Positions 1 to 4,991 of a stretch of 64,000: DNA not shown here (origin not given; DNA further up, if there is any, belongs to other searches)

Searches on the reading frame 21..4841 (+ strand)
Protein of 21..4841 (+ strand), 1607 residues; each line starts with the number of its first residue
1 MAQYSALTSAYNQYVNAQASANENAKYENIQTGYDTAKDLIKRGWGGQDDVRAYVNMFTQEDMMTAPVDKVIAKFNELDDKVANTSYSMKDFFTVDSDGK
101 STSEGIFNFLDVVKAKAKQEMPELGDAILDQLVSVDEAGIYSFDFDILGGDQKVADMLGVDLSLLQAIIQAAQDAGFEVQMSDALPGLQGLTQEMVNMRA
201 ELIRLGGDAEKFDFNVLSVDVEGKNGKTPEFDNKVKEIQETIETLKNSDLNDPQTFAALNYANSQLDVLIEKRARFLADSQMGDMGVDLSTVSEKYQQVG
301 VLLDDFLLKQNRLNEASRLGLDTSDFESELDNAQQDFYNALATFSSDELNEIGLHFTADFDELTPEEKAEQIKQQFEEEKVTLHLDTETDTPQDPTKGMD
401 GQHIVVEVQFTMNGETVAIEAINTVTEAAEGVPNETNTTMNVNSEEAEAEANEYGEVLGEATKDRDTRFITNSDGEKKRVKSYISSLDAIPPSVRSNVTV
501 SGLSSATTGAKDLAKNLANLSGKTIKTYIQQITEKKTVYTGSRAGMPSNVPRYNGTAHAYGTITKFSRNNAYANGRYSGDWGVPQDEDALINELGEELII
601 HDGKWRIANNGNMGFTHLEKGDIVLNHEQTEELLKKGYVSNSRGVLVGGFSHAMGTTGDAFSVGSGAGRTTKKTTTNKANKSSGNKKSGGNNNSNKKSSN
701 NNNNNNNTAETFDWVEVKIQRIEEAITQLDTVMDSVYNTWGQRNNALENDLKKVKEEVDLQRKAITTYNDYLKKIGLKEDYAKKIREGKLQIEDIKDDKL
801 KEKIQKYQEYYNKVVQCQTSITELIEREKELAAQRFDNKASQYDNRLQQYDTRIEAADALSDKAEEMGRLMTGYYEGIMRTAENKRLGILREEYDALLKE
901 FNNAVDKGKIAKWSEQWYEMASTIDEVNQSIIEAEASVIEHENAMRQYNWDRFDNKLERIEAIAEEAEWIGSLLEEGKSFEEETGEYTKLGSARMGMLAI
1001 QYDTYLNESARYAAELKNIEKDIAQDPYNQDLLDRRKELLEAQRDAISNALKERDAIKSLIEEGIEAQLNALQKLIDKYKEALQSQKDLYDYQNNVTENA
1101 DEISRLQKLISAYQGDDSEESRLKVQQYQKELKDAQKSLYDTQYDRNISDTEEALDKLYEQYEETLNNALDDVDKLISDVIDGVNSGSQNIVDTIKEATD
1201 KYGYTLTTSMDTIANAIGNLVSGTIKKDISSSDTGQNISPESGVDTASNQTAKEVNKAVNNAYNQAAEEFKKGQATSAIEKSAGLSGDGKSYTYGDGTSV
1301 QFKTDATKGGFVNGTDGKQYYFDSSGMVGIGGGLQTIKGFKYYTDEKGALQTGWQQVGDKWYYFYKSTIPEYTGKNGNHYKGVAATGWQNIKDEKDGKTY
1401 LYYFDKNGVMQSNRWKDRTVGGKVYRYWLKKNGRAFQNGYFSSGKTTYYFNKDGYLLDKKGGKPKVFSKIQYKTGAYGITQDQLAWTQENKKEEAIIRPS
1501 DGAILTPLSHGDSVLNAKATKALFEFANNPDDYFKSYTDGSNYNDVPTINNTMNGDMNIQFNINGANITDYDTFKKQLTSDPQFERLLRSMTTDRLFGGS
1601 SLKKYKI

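Call 47: search_protein_families(library=pfam, proteins=[window:21-4841:+], max_evalue=0.001)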
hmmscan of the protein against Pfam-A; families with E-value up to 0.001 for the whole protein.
window:21-4841:+ (1607 aa): 2 families
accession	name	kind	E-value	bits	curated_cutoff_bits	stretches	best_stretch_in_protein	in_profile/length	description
PF19127.6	Choline_bind_3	-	4.8e-05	23.7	27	0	1333-1366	3-37/47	Choline-binding repeat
PF01473.26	Choline_bind_1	-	8.8e-05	23.1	20.5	0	1352-1366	1-15/19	Putative cell wall binding repeat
